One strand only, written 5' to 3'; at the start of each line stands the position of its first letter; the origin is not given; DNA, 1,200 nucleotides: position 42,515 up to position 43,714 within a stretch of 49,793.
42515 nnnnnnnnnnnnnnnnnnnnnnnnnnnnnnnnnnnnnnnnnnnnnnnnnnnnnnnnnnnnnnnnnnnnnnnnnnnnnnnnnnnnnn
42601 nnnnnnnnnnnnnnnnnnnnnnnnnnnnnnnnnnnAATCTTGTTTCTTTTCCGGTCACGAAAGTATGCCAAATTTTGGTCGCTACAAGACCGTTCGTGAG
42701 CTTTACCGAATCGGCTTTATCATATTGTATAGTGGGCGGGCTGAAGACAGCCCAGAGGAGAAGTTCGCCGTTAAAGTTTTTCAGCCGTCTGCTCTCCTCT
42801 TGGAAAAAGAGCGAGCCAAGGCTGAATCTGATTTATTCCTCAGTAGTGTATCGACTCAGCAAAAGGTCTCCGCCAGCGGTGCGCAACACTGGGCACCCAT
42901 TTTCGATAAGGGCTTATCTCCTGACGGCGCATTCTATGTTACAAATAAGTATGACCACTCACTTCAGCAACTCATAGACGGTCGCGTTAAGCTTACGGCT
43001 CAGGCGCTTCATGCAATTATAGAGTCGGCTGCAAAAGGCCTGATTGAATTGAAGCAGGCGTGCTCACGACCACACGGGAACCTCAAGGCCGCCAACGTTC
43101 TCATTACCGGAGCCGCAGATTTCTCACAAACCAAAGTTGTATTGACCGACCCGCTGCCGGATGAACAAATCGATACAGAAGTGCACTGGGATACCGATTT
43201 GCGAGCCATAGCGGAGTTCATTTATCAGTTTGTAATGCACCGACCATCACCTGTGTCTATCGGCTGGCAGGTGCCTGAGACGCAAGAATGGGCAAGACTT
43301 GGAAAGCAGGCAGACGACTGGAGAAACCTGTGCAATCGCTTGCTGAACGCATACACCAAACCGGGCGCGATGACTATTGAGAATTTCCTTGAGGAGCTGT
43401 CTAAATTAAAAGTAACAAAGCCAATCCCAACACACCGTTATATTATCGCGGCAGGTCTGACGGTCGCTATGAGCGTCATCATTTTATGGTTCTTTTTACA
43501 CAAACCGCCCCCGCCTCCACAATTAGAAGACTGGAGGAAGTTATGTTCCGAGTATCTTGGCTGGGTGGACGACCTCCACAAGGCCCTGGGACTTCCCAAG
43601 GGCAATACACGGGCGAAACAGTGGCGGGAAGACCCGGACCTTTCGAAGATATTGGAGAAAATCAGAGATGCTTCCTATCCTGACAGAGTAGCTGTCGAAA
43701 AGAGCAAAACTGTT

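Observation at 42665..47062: PpkA-position membrane kinase appears catalytically dead and carries an FGE-sulfatase-type sensor domain; no FHA or PP2C partner in the cluster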

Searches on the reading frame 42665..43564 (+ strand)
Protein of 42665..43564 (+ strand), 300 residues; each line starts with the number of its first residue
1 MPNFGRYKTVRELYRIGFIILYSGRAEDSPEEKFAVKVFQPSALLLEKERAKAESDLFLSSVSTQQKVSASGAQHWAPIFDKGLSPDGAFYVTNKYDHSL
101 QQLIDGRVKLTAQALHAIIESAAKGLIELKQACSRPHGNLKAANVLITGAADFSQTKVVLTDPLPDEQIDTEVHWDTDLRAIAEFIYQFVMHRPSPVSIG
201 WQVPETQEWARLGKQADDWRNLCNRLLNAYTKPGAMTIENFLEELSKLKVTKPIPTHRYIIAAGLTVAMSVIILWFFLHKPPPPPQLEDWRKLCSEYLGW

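Call 7: search_protein_families(library=pfam, proteins=[window:42665-43564:+], max_evalue=0.1)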
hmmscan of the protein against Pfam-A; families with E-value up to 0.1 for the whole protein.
window:42665-43564:+ (300 aa): 0 families

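Call 9: search_solved_structures(query=window:42665-43444:+, max_evalue=10, show_alignments=3)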
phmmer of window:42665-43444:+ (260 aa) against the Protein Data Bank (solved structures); distinct sequences matched with E-value up to 10: 2.
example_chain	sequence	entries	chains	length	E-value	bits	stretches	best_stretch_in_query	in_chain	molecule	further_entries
5j0a_A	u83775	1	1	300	1.3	11.7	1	87-158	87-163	Lymphokine-activated killer T-cell-originated protein kinase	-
5j0a_B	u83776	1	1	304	1.3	11.7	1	87-158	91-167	Lymphokine-activated killer T-cell-originated protein kinase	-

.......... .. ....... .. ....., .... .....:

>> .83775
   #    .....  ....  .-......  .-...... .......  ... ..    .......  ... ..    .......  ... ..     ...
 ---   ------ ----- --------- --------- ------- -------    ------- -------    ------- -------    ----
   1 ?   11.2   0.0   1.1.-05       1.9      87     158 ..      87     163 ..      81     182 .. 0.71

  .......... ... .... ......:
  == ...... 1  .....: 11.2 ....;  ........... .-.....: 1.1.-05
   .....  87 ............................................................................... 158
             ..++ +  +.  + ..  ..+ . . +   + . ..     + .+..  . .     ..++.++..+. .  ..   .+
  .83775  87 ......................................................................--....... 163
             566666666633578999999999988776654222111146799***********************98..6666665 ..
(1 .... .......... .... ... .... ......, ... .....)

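Call 16: search_solved_structures(query=A1, max_evalue=10, show_alignments=3)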
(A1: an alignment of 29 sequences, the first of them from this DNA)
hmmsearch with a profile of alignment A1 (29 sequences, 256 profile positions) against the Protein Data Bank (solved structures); distinct sequences matched with E-value up to 10: 181 (the best 60 are shown).
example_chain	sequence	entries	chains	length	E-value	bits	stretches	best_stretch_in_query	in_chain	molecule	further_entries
9ruj_A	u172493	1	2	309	4.5e-06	29.2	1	5-173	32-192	Serine/threonine-protein kinase StkP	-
9ruk_A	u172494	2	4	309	1.2e-05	27.9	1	5-156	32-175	Serine/threonine-protein kinase StkP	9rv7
9ru3_A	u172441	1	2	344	1.5e-05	27.6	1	5-156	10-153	Serine/threonine-protein kinase StkP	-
6qat_A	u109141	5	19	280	0.00057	22.4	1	5-153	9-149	Serine/threonine-protein kinase ULK2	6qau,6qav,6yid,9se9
3zlw_A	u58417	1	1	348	0.0034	19.8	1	99-154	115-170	DUAL SPECIFICITY MITOGEN-ACTIVATED PROTEIN KINASE KINASE 1 MAPK/ERK KINASE 1, MEK 1, MEK1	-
7b3m_A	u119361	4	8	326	0.0035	19.8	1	99-154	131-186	Dual specificity mitogen-activated protein kinase kinase 1,Dual specificity mitogen-activa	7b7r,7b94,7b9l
7mfd_B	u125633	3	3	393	0.0044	19.4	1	99-154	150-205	Dual specificity mitogen-activated protein kinase kinase 1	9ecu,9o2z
6u2g_A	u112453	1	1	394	0.0044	19.4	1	99-154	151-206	Dual specificity mitogen-activated protein kinase kinase 1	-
9axh_A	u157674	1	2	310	0.0044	19.4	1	99-154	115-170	Dual specificity mitogen-activated protein kinase kinase 1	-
8chf_E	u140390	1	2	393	0.0044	19.4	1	99-154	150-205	Dual specificity mitogen-activated protein kinase kinase 1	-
5kkr_C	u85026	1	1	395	0.0044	19.4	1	99-154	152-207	Dual specificity mitogen-activated protein kinase kinase 1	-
9axa_B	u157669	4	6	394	0.0045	19.4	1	99-154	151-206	Dual specificity mitogen-activated protein kinase kinase 1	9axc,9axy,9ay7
9o0u_B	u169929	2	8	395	0.0045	19.4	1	99-154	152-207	Dual specificity mitogen-activated protein kinase kinase 1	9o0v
9axm_A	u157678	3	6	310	0.0045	19.4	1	99-154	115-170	Dual specificity mitogen-activated protein kinase kinase 1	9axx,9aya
6pp9_B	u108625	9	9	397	0.0045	19.4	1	99-154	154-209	Dual specificity mitogen-activated protein kinase kinase 1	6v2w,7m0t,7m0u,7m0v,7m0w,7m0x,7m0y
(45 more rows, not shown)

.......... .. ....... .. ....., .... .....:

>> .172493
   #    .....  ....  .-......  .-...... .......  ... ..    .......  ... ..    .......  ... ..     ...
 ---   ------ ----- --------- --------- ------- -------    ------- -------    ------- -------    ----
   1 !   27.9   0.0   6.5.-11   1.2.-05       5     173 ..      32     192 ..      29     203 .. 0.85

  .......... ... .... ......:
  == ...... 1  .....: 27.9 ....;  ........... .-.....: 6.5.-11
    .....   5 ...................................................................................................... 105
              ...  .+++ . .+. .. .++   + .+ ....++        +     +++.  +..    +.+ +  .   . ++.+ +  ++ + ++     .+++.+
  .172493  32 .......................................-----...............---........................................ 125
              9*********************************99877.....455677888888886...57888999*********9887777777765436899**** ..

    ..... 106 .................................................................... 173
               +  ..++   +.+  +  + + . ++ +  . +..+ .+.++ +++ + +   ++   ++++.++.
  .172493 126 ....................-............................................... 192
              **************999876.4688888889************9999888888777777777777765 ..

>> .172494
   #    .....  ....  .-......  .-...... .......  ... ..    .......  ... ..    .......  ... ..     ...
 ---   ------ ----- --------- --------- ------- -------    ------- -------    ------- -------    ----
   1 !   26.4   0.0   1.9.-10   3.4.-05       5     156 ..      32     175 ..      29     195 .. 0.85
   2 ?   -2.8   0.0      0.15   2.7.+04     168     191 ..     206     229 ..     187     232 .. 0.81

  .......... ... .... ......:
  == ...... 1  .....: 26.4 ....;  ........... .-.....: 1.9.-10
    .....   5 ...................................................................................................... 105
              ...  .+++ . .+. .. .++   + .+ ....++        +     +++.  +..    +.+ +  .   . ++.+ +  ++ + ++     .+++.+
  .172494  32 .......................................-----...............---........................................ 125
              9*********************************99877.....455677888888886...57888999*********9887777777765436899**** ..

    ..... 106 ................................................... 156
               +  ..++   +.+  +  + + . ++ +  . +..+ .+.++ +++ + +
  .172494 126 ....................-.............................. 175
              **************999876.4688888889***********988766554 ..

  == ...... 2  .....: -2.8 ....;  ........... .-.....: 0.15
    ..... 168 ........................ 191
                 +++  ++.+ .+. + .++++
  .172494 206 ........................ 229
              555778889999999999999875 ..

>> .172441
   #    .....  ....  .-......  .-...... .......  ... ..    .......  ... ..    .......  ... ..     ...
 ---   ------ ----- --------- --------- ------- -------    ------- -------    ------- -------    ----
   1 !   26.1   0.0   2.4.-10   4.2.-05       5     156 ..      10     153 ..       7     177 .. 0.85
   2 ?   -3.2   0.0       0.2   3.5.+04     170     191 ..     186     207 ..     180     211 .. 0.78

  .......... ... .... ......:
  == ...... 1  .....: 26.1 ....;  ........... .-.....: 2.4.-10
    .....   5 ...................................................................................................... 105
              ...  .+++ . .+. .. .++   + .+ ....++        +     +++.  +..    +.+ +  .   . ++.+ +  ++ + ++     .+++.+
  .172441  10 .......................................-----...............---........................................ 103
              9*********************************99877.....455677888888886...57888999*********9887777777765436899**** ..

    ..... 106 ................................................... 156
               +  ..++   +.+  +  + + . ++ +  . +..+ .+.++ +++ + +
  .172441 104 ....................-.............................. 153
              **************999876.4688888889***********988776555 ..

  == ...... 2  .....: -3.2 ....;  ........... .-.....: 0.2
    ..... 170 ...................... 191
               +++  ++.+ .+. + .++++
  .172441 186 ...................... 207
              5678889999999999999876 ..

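Call 24: predict_structure(alignment_id=A1)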
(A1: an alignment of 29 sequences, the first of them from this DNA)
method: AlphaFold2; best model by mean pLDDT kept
length: 256 residues; sequences in the alignment: 29
mean_pLDDT: 90.2   pTM: 0.89
mean pLDDT of the five models: 90.2, 89.6, 89.4, 89.4, 89.3
residues with pLDDT >= 90: 186; 70-90: 53; 50-70: 12; < 50: 5
segments of 3 or more residues with pLDDT < 50: 252-256
pLDDT, mean of each block of 10 residues (from residue 1): 93 92 95 96 74 94 97 96 94 95 92 92 98 97 89 78 96 93 95 83 90 91 90 86 87 46
secondary structure, 60 per line:
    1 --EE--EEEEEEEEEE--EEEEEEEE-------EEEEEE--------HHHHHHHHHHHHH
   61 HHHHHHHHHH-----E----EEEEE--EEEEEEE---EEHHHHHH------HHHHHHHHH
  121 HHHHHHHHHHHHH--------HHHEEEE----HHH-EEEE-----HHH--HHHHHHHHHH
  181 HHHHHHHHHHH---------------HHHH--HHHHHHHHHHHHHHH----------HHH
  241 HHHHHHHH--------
elements in order: E7-16 E19-26 E34-39 H48-70 E81-85 E88-94 H100-105 H112-133 E145-148 E157-160 H171-191 H207-210 H213-227 H238-248

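Call 26: find_related_loci(query=A1, collection=genome_contigs, flank=10000)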
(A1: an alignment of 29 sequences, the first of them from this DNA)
Query A1 (256 aa) in genome_contigs; peptide patterns used: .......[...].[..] (x = any residue, [..] = any of these).
129 stretches matched a pattern; 105 encode a relative of the query (tblastn E <= 1e-3); the best 80 are kept; 80 distinct loci.
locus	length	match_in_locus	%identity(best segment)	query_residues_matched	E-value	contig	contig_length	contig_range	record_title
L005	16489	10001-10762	70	1-254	5e-125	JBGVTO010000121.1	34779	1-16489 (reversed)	MAG: Phycisphaerae bacterium isolate S_218_B3 k127_5150, whole genome shotgun sequence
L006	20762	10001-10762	69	1-254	9e-123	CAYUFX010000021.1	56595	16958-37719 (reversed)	MAG TPA_asm: uncultured Pirellulales bacterium isolate binchicken_co89_457 genome assembly, contig: NODE_652_length_5659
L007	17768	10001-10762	68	1-254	5e-122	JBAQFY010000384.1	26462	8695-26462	MAG: Sedimentisphaerales bacterium isolate MFD06995_ilm_asm_bin24 k127_164952, whole genome shotgun sequence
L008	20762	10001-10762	69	1-254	4e-122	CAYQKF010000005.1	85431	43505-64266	MAG TPA_asm: uncultured Pirellulales bacterium isolate SRP068000_co2_145 genome assembly, contig: NODE_20_length_85431_c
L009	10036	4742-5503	68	1-254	8e-121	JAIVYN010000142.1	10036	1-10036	MAG: Candidatus Aegiribacteria sp. isolate SFP3_RS_05_5 NODE_2955_length_10036_cov_5.418105, whole genome shotgun sequen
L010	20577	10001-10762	68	1-254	3e-120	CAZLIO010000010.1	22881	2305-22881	MAG TPA_asm: uncultured Pirellulales bacterium isolate SRP214966_co6_189 genome assembly, contig: NODE_1194_length_22881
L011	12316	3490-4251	67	1-254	5e-119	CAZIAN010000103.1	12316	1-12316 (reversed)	MAG TPA_asm: uncultured Pirellulales bacterium isolate binchicken_co81_115 genome assembly, contig: NODE_8058_length_123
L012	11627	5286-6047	65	1-254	6e-118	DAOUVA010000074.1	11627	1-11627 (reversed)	MAG TPA_asm: Phycisphaerae bacterium isolate CSMAG_837 CSMAG_837_k141_1502914_length_11627_cov_13.0919, whole genome sho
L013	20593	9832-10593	66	1-254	1e-117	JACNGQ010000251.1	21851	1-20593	MAG: Planctomycetota bacterium isolate NIOZ-UU13 NIOZ-UU_NODE_2874_length_21851_cov_13.8493, whole genome shotgun sequen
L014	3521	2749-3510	65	1-254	3e-119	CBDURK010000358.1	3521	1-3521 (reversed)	MAG TPA_asm: uncultured bacterium isolate SRR21487744_binner12_Refined_154 genome assembly, contig: ERZ25748493.27077, w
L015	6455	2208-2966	65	1-254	1e-115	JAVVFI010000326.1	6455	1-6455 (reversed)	MAG: Sedimentisphaerales bacterium isolate TamC13-43 NODE_326_length_6455_cov_3.445281, whole genome shotgun sequence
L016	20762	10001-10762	64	1-254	6e-115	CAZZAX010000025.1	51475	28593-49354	MAG TPA_asm: uncultured Pirellulales bacterium isolate SRP068000_co1_46 genome assembly, contig: NODE_548_length_51475_c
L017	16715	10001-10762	63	1-254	2e-112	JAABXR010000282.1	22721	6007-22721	MAG: Phycisphaerae bacterium isolate CS2-K091 K_merged_R1_(paired)_contig_100051, whole genome shotgun sequence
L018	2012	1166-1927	62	1-254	1e-118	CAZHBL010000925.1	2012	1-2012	MAG TPA_asm: uncultured Pirellulales bacterium isolate SRP185410_co2_165 genome assembly, contig: NODE_112690_length_201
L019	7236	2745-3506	61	1-254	1e-111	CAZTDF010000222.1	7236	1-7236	MAG TPA_asm: uncultured Pirellulales bacterium isolate SRP214966_co5_256 genome assembly, contig: NODE_11094_length_7236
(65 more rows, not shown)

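Call 27: fold_search(model_id=the predicted structure, library=pdb)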
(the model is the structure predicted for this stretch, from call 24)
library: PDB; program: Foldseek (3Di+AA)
matches with E <= 10: 2000; with E <= 0.001: 1969
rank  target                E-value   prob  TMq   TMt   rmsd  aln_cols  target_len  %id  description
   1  5m07_A                3.1e-10  1.00  0.65  0.67   5.1       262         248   20  Crystal structure of Mycobacterium tuberculosis PknI kinase domain, C20A mutant (released 2017-01-11)
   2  5m09_B                8.2e-10  1.00  0.65  0.68   5.1       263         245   18  Crystal structure of Mycobacterium tuberculosis PknI kinase domain, C20A_R136N double mutant (released 2017-01-11)
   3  5m07_B                1.6e-09  1.00  0.65  0.67   5.1       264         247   21  Crystal structure of Mycobacterium tuberculosis PknI kinase domain, C20A mutant (released 2017-01-11)
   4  2y7j_A                3.0e-09  1.00  0.72  0.65   5.1       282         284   16  Structure of human phosphorylase kinase, gamma 2 (released 2011-02-09)
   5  6qat_A                3.2e-09  1.00  0.67  0.66   7.2       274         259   14  Crystal structure of ULK2 in complexed with hesperadin (released 2019-02-27)
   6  5m09_A                3.2e-09  1.00  0.63  0.65   5.5       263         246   17  Crystal structure of Mycobacterium tuberculosis PknI kinase domain, C20A_R136N double mutant (released 2017-01-11)
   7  7pqv                  3.2e-09  1.00  0.67  0.57   6.4       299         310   12  MEK1 IN COMPLEX WITH COMPOUND 7 (released 2022-03-16)
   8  3zlw                  4.0e-09  1.00  0.64  0.54   7.8       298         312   12  Crystal structure of MEK1 in complex with fragment 3 (released 2013-05-22)
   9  6yid_B                4.5e-09  1.00  0.64  0.62   7.2       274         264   16  Crystal structure of ULK2 in complex with SBI-0206965 (released 2020-06-17)
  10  6yid_A                4.5e-09  1.00  0.62  0.61   7.4       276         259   15  Crystal structure of ULK2 in complex with SBI-0206965 (released 2020-06-17)
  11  9axh_A                4.8e-09  1.00  0.66  0.58   7.2       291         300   10  Crystal structure of KSR1/MEK1 complex heterotetramer with NST-628 (released 2024-04-17)
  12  8p5j_B                5.6e-09  1.00  0.70  0.67   6.3       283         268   14  Kinase domain of mutant human ULK1 in complex with compound WZ4003 (released 2024-06-05)
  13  4u80                  6.0e-09  1.00  0.70  0.63   6.7       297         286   12  MEK 1 kinase bound to G799 (released 2014-09-24)
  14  3uqc_D                6.3e-09  1.00  0.64  0.66   5.4       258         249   15  Structure of the Intracellular Kinase Homology Domain of Rv3910 at 2.2 A resolution (released 2012-02-08)
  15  5ap0                  6.7e-09  1.00  0.68  0.68   7.2       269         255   12  Naturally Occurring Mutations in the MPS1 Gene Predispose Cells to Kinase Inhibitor Drug Resistance. (released 2015-09-23)
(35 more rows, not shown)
